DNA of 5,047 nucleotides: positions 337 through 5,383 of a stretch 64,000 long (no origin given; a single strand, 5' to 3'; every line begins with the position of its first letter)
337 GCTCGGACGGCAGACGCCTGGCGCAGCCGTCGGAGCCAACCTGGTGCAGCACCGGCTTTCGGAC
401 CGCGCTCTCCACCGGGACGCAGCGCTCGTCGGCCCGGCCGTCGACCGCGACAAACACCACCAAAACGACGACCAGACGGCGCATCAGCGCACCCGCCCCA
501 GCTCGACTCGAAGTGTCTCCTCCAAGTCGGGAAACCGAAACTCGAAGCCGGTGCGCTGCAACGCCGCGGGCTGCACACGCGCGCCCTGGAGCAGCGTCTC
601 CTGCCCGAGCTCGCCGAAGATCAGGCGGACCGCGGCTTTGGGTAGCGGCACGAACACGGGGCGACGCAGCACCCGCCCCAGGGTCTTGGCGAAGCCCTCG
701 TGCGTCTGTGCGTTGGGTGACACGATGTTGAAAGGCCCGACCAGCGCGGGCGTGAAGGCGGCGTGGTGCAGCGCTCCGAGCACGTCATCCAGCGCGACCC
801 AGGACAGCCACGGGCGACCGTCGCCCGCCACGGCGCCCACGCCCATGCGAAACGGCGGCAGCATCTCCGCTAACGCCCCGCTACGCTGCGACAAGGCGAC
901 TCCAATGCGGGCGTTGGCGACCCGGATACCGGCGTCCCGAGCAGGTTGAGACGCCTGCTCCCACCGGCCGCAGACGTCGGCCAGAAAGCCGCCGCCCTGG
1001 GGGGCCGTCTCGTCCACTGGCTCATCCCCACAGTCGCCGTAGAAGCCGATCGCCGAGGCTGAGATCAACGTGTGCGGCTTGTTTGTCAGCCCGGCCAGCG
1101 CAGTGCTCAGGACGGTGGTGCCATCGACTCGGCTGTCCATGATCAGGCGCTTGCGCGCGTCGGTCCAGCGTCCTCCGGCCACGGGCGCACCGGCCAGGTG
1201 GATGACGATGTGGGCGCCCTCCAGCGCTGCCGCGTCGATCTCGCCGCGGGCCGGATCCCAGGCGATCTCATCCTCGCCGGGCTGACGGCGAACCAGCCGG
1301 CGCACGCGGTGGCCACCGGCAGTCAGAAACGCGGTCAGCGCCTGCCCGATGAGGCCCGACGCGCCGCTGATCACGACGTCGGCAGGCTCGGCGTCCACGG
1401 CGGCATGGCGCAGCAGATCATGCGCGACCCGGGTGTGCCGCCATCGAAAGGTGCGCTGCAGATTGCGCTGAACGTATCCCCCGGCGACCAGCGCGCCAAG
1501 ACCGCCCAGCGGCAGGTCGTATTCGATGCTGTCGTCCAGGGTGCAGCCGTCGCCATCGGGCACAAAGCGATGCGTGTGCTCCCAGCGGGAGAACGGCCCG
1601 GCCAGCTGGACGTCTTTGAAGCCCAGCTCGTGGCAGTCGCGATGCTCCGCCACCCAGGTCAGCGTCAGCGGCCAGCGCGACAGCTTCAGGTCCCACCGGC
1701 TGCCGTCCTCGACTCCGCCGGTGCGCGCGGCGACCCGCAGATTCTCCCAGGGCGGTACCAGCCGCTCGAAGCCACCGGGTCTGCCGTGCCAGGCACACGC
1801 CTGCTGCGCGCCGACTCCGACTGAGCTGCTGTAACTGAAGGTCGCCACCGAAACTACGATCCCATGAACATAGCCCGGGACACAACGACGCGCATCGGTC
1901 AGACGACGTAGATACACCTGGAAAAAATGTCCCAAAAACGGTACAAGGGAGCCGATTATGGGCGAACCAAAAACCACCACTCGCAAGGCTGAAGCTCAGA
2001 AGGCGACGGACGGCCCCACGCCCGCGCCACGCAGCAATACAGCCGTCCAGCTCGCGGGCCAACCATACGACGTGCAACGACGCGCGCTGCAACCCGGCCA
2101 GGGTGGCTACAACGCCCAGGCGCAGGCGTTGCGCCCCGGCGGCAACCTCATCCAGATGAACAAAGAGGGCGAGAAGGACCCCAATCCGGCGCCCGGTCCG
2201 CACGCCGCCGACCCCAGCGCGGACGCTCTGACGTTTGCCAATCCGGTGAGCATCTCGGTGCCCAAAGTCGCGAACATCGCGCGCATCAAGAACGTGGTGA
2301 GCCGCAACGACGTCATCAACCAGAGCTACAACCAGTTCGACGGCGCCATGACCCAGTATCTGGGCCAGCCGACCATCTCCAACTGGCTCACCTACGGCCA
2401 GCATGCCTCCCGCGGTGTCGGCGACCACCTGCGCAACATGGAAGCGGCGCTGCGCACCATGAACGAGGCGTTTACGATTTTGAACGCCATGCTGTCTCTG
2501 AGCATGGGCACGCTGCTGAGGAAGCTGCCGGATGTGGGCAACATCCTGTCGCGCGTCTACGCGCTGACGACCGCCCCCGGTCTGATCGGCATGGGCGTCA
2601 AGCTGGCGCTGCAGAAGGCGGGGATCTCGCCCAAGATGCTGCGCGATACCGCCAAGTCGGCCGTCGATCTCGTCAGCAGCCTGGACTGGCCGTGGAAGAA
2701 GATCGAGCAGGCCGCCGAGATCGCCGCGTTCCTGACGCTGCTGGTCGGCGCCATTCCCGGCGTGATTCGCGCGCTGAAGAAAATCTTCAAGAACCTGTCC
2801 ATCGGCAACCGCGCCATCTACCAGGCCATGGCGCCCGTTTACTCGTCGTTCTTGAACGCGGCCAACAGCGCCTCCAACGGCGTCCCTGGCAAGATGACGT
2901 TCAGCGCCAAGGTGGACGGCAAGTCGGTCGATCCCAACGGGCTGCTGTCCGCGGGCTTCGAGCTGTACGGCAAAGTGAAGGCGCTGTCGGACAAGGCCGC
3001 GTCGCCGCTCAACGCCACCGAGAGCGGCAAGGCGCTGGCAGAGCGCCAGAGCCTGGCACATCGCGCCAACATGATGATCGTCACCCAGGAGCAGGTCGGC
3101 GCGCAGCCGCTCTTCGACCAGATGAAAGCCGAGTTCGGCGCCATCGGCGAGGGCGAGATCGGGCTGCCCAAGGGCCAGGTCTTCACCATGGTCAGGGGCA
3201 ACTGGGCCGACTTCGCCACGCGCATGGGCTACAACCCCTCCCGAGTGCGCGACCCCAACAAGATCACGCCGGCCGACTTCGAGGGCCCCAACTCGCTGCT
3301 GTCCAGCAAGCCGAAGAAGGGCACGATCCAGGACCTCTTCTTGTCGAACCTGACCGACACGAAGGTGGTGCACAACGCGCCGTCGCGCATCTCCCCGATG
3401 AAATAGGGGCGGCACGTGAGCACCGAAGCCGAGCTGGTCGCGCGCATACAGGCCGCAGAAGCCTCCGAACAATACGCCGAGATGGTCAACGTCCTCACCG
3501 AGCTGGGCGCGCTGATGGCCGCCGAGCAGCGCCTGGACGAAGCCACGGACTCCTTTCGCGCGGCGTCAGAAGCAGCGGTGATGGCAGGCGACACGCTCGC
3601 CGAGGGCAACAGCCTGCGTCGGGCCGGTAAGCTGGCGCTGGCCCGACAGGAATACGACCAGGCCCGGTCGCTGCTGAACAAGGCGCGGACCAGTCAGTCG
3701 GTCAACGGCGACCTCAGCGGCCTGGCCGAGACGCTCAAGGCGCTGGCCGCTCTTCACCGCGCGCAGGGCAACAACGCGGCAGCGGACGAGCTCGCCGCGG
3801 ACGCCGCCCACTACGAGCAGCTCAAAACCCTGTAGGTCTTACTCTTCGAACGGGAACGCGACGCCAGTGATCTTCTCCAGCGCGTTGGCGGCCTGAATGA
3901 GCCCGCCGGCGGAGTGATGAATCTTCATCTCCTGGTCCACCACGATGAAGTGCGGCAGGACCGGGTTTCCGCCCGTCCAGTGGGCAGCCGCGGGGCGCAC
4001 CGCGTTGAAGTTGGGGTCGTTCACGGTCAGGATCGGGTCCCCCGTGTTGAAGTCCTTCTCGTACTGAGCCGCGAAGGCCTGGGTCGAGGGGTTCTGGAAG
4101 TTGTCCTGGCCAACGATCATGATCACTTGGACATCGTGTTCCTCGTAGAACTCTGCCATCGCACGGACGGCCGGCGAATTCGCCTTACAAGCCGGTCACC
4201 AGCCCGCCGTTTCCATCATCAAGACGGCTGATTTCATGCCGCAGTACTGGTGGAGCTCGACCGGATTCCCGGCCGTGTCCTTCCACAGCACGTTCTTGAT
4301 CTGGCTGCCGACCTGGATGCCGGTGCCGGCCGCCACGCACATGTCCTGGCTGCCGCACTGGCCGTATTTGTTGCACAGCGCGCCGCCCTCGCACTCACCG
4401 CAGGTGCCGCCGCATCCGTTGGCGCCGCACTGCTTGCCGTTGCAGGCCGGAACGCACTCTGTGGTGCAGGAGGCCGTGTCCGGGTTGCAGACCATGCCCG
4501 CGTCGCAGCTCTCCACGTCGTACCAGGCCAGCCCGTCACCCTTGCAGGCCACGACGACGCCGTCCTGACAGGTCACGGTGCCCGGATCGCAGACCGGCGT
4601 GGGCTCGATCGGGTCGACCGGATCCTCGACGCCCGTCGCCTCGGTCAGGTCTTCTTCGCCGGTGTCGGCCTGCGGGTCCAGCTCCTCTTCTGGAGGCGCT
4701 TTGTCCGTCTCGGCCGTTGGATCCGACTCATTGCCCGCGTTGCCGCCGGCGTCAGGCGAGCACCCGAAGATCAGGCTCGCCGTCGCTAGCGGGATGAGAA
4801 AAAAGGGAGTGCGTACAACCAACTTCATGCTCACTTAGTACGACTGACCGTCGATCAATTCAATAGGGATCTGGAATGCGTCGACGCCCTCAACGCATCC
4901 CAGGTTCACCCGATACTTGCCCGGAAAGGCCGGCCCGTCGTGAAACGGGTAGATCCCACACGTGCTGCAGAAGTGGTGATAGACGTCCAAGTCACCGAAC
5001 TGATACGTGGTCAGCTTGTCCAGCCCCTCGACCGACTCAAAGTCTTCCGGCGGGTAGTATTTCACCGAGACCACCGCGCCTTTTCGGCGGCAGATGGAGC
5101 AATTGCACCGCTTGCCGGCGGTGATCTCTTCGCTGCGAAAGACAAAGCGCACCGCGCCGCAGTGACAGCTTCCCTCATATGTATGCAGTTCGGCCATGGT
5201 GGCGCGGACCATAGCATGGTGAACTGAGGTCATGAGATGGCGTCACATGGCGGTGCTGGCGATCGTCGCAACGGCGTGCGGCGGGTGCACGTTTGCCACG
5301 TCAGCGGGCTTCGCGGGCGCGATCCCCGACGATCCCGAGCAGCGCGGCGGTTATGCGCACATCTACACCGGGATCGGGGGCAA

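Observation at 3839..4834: Candidate selenocysteine (UGA-recoded) TlpA-like thiol:disulfide oxidoreductase lipoprotein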

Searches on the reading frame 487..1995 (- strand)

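Call 52: search_protein_families(library=pfam, max_evalue=0.001, proteins=[window:487-1995:-])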
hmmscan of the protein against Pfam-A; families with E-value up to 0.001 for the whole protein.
window:487-1995:- (503 aa): 4 families
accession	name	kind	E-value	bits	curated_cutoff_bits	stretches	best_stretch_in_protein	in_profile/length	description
PF08338.16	DUF1731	-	2.5e-15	56.4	27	1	452-496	2-45/47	Domain of unknown function (DUF1731)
PF01370.27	Epimerase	-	4.7e-13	49.5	20.9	1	207-416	1-228/240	NAD dependent epimerase/dehydratase family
PF10604.15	Polyketide_cyc2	-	8.3e-07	29.8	27.4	1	52-183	3-134/142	Polyketide cyclase / dehydrase and lipid transport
PF03364.25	Polyketide_cyc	-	1e-05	26.2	23.4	1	75-184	17-122/126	Polyketide cyclase / dehydrase and lipid transport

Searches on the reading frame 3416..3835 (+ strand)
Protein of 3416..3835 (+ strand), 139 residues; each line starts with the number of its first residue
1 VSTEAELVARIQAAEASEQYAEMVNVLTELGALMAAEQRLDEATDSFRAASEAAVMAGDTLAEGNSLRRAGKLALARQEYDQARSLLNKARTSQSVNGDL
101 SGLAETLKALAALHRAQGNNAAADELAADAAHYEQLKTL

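Call 6: search_protein_families(library=pfam, proteins=[window:3416-3835:+], max_evalue=0.1)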
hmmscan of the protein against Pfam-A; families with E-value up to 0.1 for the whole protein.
window:3416-3835:+ (139 aa): 4 families
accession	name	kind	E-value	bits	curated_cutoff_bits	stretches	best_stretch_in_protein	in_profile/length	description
PF13424.12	TPR_12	-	1.2e-09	38.6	30.1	2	23-91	2-72/77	Tetratricopeptide repeat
PF00148.24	Oxidored_nitro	-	0.018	14.4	28.6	1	15-131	139-257/399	Nitrogenase component 1 type Oxidoreductase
PF10602.15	RPN7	-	0.057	13.5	29.6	1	5-115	17-123/174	26S proteasome subunit RPN7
PF07719.23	TPR_2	-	0.059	14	27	0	63-86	7-30/34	Tetratricopeptide repeat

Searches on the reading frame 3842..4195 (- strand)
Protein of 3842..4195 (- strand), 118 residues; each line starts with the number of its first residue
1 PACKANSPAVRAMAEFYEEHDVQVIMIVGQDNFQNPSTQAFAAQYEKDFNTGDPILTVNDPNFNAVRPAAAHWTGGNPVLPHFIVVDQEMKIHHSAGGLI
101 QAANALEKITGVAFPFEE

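Call 37: search_protein_representatives(protein=window:3842-4195:-)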
Query: 118 residues. Proteins with E-value up to 0.001 (for the whole library): 17; up to 1e-10: 5; up to 1e-30: 1. The best 17 are listed.
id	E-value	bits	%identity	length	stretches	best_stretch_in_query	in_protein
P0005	7.5e-66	236.0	100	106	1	13-118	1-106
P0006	1.5e-22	96.5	43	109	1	13-116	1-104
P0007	8.8e-18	81.1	41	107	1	13-115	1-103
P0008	1.0e-17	80.9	42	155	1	2-114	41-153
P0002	7.1e-11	58.8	36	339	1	2-114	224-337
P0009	1.7e-08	51.1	34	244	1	3-117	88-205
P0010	2.8e-06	44.0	33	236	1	7-114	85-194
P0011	1.2e-05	41.9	33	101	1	17-102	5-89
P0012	1.9e-05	41.3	34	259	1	3-114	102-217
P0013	2.1e-05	41.1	31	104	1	19-108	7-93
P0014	3.9e-05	40.3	42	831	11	46-74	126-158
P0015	9.0e-05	39.1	30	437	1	3-93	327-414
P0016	2.9e-04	37.5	29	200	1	10-102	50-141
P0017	3.6e-04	37.2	27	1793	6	12-57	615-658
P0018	4.6e-04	36.9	34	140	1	23-114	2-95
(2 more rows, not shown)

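Call 39: find_encoding_contigs(protein=P0006, flank=10000, max_places=2)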
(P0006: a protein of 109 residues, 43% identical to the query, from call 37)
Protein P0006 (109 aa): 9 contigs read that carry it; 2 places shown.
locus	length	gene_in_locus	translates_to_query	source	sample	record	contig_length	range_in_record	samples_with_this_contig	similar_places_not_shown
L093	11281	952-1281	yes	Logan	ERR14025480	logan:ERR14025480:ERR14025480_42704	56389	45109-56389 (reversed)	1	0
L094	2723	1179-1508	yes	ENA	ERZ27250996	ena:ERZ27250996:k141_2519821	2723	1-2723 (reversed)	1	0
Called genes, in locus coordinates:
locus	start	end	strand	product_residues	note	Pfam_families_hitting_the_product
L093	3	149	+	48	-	?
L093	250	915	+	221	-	-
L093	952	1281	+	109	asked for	-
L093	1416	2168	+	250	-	PF00702:Hydrolase, PF13419:HAD_2, PF13242:Hydrolase_like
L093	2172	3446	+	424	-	PF04107:GCS2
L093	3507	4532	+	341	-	PF01112:Asparaginase_2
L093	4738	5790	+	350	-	PF03951:Gln-synt_N, PF00120:Gln-synt_C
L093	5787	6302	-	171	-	-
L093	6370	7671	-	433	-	PF13620:CarboxypepD_reg (faint), PF08308:PEGA (weak)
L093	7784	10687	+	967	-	PF02985:HEAT (faint), PF13646:HEAT_2, PF00561:Abhydrolase_1, PF12146:Hydrolase_4 (weak), PF12697:Abhydrolase_6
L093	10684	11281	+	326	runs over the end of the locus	PF01791:DeoC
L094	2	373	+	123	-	?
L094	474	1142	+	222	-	-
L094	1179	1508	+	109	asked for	-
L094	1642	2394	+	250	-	PF00702:Hydrolase, PF13419:HAD_2, PF13242:Hydrolase_like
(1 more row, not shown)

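Call 40: find_encoding_contigs(protein=P0007, flank=10000, max_places=2)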
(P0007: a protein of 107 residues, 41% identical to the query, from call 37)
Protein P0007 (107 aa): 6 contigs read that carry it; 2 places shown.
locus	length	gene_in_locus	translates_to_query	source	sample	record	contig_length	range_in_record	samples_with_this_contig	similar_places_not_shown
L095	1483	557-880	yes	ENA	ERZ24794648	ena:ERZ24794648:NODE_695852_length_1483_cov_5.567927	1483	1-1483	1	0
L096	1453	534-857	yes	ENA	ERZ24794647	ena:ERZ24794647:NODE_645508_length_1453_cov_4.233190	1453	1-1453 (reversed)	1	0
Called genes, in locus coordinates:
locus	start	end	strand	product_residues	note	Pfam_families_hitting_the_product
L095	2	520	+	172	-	?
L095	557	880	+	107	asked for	-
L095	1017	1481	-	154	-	?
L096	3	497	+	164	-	?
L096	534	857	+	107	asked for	-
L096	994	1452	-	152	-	?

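Call 41: find_encoding_contigs(protein=P0011, flank=10000, max_places=2)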
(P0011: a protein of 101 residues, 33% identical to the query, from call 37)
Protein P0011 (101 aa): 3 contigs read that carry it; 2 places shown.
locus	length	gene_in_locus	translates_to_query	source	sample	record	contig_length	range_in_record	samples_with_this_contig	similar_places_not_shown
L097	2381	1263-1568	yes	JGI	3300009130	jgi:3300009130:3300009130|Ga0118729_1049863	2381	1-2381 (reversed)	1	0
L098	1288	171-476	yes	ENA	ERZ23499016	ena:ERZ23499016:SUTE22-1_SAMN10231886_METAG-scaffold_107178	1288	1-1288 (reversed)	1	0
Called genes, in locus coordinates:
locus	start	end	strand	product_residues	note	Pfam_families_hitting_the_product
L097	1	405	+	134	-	?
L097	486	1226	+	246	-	-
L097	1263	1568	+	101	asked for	-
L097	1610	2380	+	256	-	?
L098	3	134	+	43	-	?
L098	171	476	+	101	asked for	-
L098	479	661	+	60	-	-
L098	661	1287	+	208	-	?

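Call 42: find_encoding_contigs(protein=P0013, flank=10000, max_places=2)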
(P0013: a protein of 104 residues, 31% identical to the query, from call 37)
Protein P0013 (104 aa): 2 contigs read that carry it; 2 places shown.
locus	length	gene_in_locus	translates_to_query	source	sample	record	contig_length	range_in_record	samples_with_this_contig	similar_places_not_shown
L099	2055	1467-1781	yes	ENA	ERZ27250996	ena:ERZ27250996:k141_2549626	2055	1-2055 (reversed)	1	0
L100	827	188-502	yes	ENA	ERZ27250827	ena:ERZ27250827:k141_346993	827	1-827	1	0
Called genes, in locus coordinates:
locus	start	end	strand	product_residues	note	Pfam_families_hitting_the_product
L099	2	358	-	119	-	?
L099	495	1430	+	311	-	-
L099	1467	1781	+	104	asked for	-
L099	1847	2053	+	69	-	?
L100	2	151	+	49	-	?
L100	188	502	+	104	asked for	-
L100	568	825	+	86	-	?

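Call 44: find_encoding_contigs(protein=P0008, flank=2000, max_places=1)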
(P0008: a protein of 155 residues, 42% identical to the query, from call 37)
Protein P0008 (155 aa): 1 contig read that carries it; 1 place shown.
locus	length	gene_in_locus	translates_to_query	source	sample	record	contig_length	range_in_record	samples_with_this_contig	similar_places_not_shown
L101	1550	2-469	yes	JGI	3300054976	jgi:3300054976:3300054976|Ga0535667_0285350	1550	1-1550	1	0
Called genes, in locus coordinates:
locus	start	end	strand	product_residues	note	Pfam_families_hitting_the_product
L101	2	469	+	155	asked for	PF00578:AhpC-TSA (weak), PF08534:Redoxin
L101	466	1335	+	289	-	PF00583:Acetyltransf_1 (weak), PF18014:Acetyltransf_18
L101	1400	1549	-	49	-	?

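Call 45: find_encoding_contigs(protein=P0012, flank=2000, max_places=1)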
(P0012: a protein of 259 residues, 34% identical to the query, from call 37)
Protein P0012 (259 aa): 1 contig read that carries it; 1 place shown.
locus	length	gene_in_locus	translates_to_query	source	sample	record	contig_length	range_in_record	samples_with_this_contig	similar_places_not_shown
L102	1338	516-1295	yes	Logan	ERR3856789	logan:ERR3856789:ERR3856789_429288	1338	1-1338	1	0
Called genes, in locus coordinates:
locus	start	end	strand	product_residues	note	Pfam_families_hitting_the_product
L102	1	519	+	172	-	?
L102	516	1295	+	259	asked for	PF00578:AhpC-TSA (weak)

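Call 46: find_encoding_contigs(protein=P0009, flank=2000, max_places=1)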
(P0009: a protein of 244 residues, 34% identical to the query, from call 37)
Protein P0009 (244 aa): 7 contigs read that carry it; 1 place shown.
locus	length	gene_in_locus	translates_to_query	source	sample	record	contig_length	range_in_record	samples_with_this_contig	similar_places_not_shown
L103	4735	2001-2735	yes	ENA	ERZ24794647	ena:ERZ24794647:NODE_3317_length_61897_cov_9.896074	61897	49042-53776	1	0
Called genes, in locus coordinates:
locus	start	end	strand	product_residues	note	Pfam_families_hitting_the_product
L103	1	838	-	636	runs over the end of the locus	PF01839:FG-GAP (faint), PF13517:FG-GAP_3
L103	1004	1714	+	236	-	-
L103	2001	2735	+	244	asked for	PF08534:Redoxin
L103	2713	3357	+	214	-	-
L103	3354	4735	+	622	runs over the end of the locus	PF01839:FG-GAP (faint), PF13517:FG-GAP_3 (weak)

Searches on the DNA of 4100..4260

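Call 67: search_rna_families(source=window, start=4100, end=4260, threshold=evalue, max_evalue=10, show_alignments=3)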
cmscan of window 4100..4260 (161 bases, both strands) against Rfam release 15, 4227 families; matches with E-value up to 10: 4.
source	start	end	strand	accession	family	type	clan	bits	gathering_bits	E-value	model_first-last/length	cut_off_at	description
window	4209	4238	+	RF01358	CRISPR-DR39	Gene; CRISPR;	-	15.8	39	7.6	1-31/31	no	CRISPR RNA direct repeat element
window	4116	4225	-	RF01689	AdoCbl-II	Cis-reg; riboswitch;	CL00101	14.4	36.5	0.99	1-81/81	no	AdoCbl-II (Cobalamin/B12) riboswitch aptamer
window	4152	4232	-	RF03038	nhaA-II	Cis-reg;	-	13.8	70.4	6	1-84/84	no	nhaA-II RNA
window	4209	4260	-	RF00361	snoZ119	Gene; snRNA; snoRNA; CD-box;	-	13.7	70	7.8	48-98/98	5'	Small nucleolar RNA Z119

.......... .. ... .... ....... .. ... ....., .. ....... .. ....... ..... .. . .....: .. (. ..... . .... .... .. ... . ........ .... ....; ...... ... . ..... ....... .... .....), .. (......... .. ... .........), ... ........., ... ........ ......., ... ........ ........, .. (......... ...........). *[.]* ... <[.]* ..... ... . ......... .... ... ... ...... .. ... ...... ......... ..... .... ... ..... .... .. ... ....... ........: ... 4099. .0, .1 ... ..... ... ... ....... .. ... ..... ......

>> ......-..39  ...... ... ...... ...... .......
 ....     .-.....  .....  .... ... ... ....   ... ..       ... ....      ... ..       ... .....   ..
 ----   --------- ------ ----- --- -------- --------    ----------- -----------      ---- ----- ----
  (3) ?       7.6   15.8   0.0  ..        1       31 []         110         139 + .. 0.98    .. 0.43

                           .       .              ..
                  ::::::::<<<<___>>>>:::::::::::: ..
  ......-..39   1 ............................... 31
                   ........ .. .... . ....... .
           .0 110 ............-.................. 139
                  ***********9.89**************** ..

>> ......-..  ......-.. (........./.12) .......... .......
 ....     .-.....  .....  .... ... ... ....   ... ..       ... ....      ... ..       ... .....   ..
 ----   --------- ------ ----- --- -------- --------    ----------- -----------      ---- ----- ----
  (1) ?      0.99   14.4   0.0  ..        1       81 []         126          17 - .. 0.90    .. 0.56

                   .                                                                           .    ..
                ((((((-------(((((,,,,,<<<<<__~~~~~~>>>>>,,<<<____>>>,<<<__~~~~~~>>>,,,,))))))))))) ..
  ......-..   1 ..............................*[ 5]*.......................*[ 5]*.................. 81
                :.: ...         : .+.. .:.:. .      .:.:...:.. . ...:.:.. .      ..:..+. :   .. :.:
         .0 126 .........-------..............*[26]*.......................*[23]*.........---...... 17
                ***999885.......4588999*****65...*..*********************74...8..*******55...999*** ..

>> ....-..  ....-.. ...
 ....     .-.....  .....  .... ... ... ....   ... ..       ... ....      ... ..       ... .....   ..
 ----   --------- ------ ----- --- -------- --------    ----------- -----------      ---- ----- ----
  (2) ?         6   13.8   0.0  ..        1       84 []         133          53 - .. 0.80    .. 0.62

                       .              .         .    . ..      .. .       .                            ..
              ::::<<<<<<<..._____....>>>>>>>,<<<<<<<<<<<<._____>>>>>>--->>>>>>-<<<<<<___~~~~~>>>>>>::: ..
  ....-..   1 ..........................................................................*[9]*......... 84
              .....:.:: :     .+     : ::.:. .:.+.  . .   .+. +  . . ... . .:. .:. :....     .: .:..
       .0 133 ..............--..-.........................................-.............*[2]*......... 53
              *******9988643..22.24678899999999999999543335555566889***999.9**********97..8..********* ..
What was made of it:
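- Closest known: Bacterial SECIS consensus. Different: No Rfam model matches (call 67).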

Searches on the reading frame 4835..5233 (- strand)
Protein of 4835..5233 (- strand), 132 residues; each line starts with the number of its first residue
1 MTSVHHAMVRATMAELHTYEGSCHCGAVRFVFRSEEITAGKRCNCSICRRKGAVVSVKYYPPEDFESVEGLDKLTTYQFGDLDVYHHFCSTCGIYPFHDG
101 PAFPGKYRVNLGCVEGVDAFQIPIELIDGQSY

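Call 6: search_protein_families(library=pfam, proteins=[window:4835-5233:-], max_evalue=0.1)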
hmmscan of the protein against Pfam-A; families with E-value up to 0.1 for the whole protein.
window:4835-5233:- (132 aa): 1 family
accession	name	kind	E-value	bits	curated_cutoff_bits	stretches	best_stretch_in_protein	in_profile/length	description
PF04828.22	GFA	-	3.8e-15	56.4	24.3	1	18-119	1-104/115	Glutathione-dependent formaldehyde-activating enzyme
